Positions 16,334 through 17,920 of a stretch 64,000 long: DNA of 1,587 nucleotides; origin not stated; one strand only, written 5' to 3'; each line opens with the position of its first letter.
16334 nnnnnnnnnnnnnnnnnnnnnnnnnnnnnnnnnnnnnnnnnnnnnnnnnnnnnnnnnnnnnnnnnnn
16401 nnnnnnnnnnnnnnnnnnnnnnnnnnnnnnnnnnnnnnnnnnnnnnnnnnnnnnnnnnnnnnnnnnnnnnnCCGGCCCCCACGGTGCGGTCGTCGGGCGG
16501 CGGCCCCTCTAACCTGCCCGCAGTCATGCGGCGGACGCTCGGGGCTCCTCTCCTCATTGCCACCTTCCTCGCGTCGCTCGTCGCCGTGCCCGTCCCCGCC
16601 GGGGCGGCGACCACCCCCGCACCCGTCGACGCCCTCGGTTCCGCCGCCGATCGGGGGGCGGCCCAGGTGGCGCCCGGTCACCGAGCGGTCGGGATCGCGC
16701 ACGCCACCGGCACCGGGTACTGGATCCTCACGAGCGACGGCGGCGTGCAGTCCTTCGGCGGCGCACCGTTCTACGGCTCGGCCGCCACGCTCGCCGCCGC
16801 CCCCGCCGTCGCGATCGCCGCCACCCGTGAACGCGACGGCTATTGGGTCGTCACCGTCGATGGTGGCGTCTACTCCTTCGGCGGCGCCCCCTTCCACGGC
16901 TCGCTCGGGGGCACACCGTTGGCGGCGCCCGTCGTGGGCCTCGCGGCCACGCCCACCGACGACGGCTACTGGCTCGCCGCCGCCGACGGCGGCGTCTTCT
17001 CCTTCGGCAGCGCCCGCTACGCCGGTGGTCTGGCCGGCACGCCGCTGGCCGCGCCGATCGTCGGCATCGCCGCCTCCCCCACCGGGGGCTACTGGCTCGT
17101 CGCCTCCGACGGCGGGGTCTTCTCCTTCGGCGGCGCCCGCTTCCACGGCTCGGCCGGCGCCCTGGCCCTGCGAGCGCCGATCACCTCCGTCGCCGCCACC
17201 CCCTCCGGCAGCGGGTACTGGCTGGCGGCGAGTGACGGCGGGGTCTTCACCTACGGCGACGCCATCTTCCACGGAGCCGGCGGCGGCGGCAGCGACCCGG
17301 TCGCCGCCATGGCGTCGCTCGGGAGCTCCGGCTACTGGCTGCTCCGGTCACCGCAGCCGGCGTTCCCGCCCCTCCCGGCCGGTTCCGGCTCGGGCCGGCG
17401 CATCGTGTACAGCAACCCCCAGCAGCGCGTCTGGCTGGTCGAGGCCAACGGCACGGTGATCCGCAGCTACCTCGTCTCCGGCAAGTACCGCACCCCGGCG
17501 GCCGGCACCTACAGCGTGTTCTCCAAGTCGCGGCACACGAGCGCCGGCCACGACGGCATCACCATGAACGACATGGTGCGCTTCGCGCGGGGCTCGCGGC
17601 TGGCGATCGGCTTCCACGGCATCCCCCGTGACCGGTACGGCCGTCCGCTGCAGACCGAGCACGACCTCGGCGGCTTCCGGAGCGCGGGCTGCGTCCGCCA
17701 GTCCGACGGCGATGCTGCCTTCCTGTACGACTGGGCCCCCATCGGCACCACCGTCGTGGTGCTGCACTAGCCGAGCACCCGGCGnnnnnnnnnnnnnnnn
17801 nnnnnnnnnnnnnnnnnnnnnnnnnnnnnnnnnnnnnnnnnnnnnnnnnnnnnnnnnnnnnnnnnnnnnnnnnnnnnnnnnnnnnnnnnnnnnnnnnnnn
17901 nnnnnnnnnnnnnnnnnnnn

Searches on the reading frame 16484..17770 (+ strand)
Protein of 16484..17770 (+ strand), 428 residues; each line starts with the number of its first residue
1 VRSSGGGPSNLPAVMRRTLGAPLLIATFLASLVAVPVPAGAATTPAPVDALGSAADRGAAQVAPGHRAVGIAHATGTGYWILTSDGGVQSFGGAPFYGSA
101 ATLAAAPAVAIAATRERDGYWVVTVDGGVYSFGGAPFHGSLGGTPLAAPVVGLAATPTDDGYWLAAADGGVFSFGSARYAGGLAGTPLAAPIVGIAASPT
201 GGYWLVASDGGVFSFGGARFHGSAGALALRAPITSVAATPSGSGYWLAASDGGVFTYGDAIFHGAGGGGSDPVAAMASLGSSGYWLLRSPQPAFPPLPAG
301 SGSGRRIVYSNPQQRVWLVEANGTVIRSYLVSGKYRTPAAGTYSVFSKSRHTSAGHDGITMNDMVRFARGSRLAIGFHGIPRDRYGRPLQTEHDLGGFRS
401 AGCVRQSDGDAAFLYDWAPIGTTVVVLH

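Call 5: search_protein_families(library=pfam, proteins=[window:16484-17770:+], max_evalue=1)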
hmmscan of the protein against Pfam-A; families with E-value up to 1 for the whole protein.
window:16484-17770:+ (428 aa): 2 families
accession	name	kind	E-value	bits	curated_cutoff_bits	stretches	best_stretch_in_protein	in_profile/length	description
PF03734.19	YkuD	-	1e-15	59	23.4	1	305-426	2-146/146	L,D-transpeptidase catalytic domain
PF23795.1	SH3_YKFC_2nd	-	0.12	12.6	27.4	0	238-255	40-57/57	YKFC SH3b2 domain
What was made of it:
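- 16484..17770 (+): Second gene carrying the same module: a 428-aa secreted propeller-YkuD L,D-transpeptidase. The start may instead be the internal ATG at 16526. Pfam YkuD at aa 305-426, E = 1e-15 (call 5).
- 17396..17761 (+): YkuD catalytic domain. Pfam PF03734, 59 bits against a cut-off of 23.4 (call 5).
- On YkuD L,D-transpeptidases (partner gene at 16484-17770): PF03734 scores 59 bits against a cut-off of 23.4 (call 5).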

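Call 6: search_protein_families(library=ncbifam, proteins=[window:16484-17770:+], max_evalue=1)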
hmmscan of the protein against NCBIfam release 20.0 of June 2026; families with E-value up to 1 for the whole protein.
window:16484-17770:+ (428 aa): 1 family
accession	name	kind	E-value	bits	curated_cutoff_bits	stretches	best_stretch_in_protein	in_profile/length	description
NF009120.0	PRK12472.1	subfamily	0.00056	18.8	369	1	307-426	56-162/508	hypothetical protein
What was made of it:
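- No binding experiment exists, and no known wall-binding family matches the repeat (calls 5, 6).
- Tried and rejected: Pfam and NCBIfam on the repeat: no family matches (calls 5, 6).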
